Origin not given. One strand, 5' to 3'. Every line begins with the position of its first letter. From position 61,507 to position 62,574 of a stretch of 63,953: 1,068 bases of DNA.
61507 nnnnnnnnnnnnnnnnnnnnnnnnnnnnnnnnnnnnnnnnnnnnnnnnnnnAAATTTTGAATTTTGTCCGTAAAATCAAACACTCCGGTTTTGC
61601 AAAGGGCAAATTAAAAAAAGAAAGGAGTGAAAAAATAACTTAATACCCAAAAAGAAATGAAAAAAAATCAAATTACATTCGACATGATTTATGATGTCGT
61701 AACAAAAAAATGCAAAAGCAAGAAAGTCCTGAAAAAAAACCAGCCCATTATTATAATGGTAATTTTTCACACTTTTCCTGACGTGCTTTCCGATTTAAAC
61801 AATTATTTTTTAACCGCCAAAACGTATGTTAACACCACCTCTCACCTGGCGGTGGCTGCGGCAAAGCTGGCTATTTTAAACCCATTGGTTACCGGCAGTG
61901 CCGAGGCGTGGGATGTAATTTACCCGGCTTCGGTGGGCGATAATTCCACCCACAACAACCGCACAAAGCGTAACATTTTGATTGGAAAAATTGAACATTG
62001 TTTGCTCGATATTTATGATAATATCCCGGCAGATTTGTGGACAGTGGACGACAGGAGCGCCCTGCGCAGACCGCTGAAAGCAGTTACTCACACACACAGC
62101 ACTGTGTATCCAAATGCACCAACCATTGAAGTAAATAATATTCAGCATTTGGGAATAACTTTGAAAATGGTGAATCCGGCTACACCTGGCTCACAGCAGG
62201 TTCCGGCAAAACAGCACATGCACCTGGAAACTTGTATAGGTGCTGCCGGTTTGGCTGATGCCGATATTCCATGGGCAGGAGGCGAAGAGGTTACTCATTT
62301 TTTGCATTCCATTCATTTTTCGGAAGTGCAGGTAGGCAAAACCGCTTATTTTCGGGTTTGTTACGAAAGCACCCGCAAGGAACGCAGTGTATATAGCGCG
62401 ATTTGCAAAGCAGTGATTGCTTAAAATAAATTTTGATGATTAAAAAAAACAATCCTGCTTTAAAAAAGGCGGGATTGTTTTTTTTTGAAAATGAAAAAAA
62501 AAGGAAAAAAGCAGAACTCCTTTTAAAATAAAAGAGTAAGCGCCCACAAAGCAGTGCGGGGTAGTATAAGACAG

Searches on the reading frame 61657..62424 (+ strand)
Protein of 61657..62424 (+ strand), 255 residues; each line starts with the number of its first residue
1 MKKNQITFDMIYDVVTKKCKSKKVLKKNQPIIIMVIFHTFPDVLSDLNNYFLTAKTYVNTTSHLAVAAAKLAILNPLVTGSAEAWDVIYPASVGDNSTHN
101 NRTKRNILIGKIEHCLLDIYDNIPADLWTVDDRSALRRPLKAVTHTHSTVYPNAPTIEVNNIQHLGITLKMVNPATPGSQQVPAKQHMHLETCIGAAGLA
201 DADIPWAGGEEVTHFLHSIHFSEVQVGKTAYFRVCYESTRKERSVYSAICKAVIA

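Call 11: search_protein_families(library=pfam, proteins=[window:61657-62424:+], max_evalue=1)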
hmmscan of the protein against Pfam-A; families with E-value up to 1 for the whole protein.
window:61657-62424:+ (255 aa): 0 families

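Call 12: search_protein_families(library=ncbifam, proteins=[window:61657-62424:+], max_evalue=1)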
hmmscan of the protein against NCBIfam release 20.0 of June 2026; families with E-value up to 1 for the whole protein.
window:61657-62424:+ (255 aa): 0 families

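Call 35: find_homologous_proteins(query=window:61657-62424:+)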
Query window:61657-62424:+ (255 aa): 12 proteins with E <= 0.001 among 947 candidates.
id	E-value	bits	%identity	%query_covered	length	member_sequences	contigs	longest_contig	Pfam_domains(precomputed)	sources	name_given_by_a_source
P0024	3.3e-169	578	100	100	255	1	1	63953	-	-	-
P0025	4.1e-124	431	76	100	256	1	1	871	-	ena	-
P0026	4.6e-122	424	74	100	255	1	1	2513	-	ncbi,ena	-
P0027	2.0e-116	405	72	100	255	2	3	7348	-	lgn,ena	-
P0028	5.8e-113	394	69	100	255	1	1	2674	-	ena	-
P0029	2.6e-109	382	67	100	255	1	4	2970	-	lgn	-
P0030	4.3e-109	382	68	98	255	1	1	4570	-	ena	-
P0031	3.0e-105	369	70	88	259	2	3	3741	-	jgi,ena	jgi:hypothetical protein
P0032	3.1e-103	362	65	100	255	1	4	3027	-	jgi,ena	jgi:hypothetical protein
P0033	9.1e-100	351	64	100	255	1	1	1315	-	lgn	-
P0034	8.2e-86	305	59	93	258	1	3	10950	-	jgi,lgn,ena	jgi:hypothetical protein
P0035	3.3e-73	264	53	93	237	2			-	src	-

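Call 37: find_encoding_contigs(protein=P0034, flank=5000, max_places=3)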
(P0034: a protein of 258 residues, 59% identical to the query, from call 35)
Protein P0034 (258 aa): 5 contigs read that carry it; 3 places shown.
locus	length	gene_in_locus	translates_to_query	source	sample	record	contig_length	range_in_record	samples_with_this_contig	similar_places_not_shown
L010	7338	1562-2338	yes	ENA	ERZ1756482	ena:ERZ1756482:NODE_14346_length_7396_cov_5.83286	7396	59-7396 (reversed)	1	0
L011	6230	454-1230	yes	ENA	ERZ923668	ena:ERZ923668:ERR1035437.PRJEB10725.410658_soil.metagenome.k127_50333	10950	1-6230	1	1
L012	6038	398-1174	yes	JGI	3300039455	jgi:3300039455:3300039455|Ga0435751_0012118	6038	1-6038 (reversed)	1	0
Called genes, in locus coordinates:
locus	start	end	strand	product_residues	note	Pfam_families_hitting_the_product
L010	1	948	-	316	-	?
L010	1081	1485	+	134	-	-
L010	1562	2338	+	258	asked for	-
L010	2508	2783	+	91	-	-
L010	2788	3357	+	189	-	-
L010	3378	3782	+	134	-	-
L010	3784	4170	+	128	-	-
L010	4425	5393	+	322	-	PF19841:GldN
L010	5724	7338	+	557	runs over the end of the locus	?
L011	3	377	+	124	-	?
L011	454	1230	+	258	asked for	-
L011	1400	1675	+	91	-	-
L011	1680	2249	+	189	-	-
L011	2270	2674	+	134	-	-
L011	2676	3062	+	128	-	-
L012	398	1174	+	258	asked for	-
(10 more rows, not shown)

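Call 38: find_encoding_contigs(protein=P0027, flank=5000, max_places=3)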
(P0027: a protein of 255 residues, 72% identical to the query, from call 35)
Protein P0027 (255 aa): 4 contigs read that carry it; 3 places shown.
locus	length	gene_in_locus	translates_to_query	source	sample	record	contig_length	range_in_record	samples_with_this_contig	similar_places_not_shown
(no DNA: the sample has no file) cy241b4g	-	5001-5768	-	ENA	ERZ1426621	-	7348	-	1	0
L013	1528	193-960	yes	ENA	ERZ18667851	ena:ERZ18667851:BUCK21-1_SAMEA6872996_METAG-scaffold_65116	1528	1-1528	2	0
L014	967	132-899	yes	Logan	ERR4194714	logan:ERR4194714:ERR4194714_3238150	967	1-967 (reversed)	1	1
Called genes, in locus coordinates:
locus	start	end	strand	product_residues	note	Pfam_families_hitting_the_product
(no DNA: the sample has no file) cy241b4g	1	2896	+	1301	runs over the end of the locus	?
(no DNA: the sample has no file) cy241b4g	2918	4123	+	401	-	-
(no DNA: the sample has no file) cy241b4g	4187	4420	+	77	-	-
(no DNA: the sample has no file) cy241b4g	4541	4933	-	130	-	-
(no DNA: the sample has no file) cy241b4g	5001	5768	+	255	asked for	-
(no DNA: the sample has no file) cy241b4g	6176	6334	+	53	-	?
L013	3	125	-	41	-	?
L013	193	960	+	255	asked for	-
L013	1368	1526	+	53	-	?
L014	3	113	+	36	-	?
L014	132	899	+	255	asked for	-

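Call 73: predict_structure(alignment_id=A4)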
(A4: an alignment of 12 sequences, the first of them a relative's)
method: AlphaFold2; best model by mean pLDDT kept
length: 255 residues; sequences in the alignment: 12
mean_pLDDT: 60.3   pTM: 0.41
mean pLDDT of the five models: 60.3, 55.8, 52.2, 45.7, 33.6
residues with pLDDT >= 90: 1; 70-90: 77; 50-70: 95; < 50: 82
segments of 3 or more residues with pLDDT < 50: 1-9, 18-47, 65-67, 118-152
pLDDT, mean of each block of 10 residues (from residue 1): 43 49 39 38 46 53 51 57 66 70 66 54 47 43 34 64 64 65 68 85 77 75 86 80 78 84
secondary structure, 60 per line:
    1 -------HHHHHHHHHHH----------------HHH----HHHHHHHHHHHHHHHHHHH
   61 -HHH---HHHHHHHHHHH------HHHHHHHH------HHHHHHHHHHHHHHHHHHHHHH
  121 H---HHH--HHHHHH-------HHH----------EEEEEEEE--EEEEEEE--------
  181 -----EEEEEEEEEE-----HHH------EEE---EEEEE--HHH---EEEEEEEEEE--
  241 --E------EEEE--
elements in order: H8-18 H42-60 H68-78 H85-92 H99-121 H130-135 E156-163 E166-172 E186-195 E210-212 E216-220 E229-238 E250-253

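Call 77: find_related_loci(query=A4, collection=viral_contigs, flank=6000)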
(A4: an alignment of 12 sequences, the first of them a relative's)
Query A4 (255 aa) in viral_contigs; peptide patterns used: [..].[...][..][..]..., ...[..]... (x = any residue, [..] = any of these).
188 stretches matched a pattern, but none encodes a relative of the query by tblastn (E <= 1e-3).

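Call 95: search_protein_families(library=phrogs, proteins=[window:61657-62424:+], max_evalue=0.1)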
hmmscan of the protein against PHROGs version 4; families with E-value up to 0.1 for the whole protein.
window:61657-62424:+ (255 aa): 0 families

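Call 96: search_protein_families(library=padloc, proteins=[window:61657-62424:+], max_evalue=0.1)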
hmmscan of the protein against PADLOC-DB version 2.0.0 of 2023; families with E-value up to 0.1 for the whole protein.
window:61657-62424:+ (255 aa): 0 families

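Call 109: find_encoding_contigs(protein=P0030, flank=1500, max_places=2)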
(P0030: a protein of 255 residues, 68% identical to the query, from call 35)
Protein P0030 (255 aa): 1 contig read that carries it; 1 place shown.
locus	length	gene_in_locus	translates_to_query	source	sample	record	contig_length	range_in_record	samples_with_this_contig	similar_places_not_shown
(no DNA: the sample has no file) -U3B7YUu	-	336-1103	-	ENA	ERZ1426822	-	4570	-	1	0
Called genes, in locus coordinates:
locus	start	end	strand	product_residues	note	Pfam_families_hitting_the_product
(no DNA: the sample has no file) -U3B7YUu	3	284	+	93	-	?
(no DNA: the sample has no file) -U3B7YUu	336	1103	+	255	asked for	-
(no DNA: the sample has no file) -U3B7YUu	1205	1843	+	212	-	-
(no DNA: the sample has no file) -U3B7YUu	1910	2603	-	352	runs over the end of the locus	PF00383:dCMP_cyt_deam_1, PF14437:MafB19-deam, PF01872:RibD_C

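Call 110: find_encoding_contigs(protein=P0031, flank=1500, max_places=2)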
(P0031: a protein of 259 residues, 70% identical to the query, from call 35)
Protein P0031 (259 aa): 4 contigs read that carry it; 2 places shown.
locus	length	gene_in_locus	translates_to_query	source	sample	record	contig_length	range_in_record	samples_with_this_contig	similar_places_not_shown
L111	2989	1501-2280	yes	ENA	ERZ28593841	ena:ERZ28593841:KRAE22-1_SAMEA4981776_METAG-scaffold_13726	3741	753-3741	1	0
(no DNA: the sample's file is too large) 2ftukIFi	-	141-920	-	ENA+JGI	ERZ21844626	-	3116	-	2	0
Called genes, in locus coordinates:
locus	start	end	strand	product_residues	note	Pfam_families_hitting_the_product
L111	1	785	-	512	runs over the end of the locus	?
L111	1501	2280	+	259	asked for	-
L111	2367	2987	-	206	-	?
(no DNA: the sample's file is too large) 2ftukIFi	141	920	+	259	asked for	-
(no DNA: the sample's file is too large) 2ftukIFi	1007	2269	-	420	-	PF01595:CNNM, PF00571:CBS (faint), PF03471:CorC_HlyC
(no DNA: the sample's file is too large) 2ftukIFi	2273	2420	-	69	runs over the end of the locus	-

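Call 116: fold_search(model_id=the predicted structure, library=pdb)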
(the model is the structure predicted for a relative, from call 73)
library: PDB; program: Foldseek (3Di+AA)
matches with E <= 10: 1774; with E <= 0.001: 66
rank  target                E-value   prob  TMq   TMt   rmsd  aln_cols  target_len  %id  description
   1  2edd_MODEL_1_A        5.5e-05  1.00  0.31  0.59   3.5       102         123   12  Solution structure of the fifth fibronectin type III domain of human Netrin receptor DCC (released 2008-03-04)
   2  7zxk_B                1.1e-04  1.00  0.28  0.37   4.5       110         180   15  Human IL-27 in complex with neutralizing SRF388 FAb fragment (released 2022-11-02)
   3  2dm4_MODEL_1_A        1.2e-04  1.00  0.28  0.58   4.7       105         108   13  Solution structure of the second fn3 domain of human sorLA/LR11 (released 2006-10-20)
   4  8oq9_B                1.8e-04  1.00  0.28  0.64   4.6       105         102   18  Crystal structure of the titin domain Fn3-56 (released 2023-08-23)
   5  6pog_A                2.0e-04  1.00  0.26  0.56   5.6       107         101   20  Crystal structure of the NELL2 EGF1-6-Robo3 FN1 complex (released 2020-05-06)
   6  6z3m_E                2.1e-04  1.00  0.31  0.38   3.5       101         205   11  Repulsive Guidance Molecule B (RGMB) in complex with Growth Differentiation Factor 5 (GDF5) and Neogenin 1 (NEO1). (released 2020-07-01)
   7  6z3m_L                2.3e-04  1.00  0.31  0.41   3.5       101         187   11  Repulsive Guidance Molecule B (RGMB) in complex with Growth Differentiation Factor 5 (GDF5) and Neogenin 1 (NEO1). (released 2020-07-01)
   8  8fn8_B                2.3e-04  1.00  0.29  0.69   4.8       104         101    7  Crystal structure of the C-terminal Fg domain of TNC with the single FN domain of PTPRZ (released 2023-07-12)
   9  4o00_A                2.3e-04  1.00  0.27  0.59   4.9        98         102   15  Crystal structure of the Titin A-band domain A3 (released 2014-12-24)
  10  6pol_C                2.4e-04  1.00  0.25  0.52   5.7       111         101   21  Crystal structure of the human NELL1 EGF1-3-Robo3 FN1 complex (released 2020-05-06)
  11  4bq7_A                2.6e-04  1.00  0.31  0.38   3.5       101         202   11  Crystal structure of the RGMB-Neo1 complex form 2 (released 2013-06-12)
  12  4bq6_A                2.6e-04  1.00  0.31  0.38   3.5       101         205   11  Crystal structure of the RGMB-NEO1 complex form 1 (released 2013-06-12)
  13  8oq9_C                2.6e-04  1.00  0.28  0.64   4.7       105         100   17  Crystal structure of the titin domain Fn3-56 (released 2023-08-23)
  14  8oq9_A                2.6e-04  1.00  0.28  0.60   4.9       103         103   19  Crystal structure of the titin domain Fn3-56 (released 2023-08-23)
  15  6nmy_D                2.6e-04  1.00  0.28  0.35   4.0       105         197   12  A Cytokine-receptor complex (released 2020-01-22)
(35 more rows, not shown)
